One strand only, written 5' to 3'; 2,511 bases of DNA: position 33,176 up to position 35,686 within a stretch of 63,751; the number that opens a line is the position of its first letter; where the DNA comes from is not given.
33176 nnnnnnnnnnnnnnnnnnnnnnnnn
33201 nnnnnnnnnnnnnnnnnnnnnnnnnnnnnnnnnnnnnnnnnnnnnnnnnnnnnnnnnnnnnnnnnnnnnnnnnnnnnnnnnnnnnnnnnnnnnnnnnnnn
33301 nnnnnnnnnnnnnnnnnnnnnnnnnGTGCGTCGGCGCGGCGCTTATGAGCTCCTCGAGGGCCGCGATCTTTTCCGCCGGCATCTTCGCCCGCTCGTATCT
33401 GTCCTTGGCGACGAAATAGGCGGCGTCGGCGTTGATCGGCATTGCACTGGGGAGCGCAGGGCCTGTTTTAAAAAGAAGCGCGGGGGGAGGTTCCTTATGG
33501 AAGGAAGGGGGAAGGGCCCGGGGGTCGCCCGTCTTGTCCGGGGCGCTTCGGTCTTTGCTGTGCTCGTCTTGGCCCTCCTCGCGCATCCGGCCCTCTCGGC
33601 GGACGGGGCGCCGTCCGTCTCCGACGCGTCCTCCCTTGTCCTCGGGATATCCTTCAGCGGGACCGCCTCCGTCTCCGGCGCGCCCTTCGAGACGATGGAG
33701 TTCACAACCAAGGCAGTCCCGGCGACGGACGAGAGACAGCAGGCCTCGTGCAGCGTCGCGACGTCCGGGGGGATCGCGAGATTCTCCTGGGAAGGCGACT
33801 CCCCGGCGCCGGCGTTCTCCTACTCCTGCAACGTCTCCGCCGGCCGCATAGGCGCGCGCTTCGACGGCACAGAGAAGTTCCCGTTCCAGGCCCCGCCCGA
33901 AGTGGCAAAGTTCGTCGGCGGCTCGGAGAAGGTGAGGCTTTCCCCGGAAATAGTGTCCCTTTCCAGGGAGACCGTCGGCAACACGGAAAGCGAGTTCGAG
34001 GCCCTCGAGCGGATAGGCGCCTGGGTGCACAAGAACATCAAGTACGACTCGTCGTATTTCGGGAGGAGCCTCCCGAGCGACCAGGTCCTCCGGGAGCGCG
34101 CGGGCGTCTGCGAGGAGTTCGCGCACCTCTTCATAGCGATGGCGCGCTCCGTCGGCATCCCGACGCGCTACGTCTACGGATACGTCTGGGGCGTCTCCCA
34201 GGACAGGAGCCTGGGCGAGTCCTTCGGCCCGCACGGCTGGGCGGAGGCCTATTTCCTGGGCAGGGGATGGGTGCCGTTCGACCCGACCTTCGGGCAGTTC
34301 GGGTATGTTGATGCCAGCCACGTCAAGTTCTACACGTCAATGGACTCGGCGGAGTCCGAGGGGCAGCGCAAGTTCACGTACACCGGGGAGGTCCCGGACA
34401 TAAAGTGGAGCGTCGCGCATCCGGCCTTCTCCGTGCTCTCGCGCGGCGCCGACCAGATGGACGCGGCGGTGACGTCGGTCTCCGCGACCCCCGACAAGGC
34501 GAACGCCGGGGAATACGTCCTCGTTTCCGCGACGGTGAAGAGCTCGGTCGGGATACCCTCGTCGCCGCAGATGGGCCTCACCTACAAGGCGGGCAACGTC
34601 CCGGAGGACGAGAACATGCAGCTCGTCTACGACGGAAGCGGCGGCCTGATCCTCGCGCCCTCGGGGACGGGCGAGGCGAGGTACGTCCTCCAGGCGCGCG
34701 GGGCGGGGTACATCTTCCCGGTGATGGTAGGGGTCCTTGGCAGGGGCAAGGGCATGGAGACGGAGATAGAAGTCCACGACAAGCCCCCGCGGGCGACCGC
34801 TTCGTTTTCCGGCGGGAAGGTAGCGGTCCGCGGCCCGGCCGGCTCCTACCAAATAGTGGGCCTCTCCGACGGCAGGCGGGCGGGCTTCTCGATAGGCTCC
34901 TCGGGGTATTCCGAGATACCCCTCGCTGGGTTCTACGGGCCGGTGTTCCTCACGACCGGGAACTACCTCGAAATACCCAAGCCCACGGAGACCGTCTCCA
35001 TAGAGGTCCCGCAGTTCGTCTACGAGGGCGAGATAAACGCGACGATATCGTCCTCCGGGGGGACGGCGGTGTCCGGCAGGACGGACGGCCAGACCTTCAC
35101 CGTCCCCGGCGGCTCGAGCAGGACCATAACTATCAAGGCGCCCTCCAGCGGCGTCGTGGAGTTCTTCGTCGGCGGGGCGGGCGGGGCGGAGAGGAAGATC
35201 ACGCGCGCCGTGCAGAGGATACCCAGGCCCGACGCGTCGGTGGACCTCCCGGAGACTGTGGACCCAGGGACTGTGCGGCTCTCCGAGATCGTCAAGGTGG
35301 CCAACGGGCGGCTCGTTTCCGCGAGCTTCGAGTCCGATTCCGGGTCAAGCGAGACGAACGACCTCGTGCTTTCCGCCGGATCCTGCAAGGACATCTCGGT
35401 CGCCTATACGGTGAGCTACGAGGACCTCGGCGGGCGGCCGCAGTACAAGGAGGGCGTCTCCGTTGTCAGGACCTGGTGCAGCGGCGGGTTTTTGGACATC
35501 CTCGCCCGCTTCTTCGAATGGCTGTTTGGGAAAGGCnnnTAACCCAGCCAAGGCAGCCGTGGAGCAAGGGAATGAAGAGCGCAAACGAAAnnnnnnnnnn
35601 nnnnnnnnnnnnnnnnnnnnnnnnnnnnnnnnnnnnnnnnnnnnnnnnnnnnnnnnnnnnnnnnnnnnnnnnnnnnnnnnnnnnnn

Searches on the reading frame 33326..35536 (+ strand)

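Call 55: search_protein_families(library=pfam, proteins=[window:33326-35536:+], max_evalue=0.001)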
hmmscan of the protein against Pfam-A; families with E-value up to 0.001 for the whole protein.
window:33326-35536:+ (737 aa): 1 family
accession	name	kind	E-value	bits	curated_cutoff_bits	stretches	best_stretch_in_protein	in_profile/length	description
PF01841.26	Transglut_core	-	1.3e-30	106.2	23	1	211-320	2-108/108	Transglutaminase-like superfamily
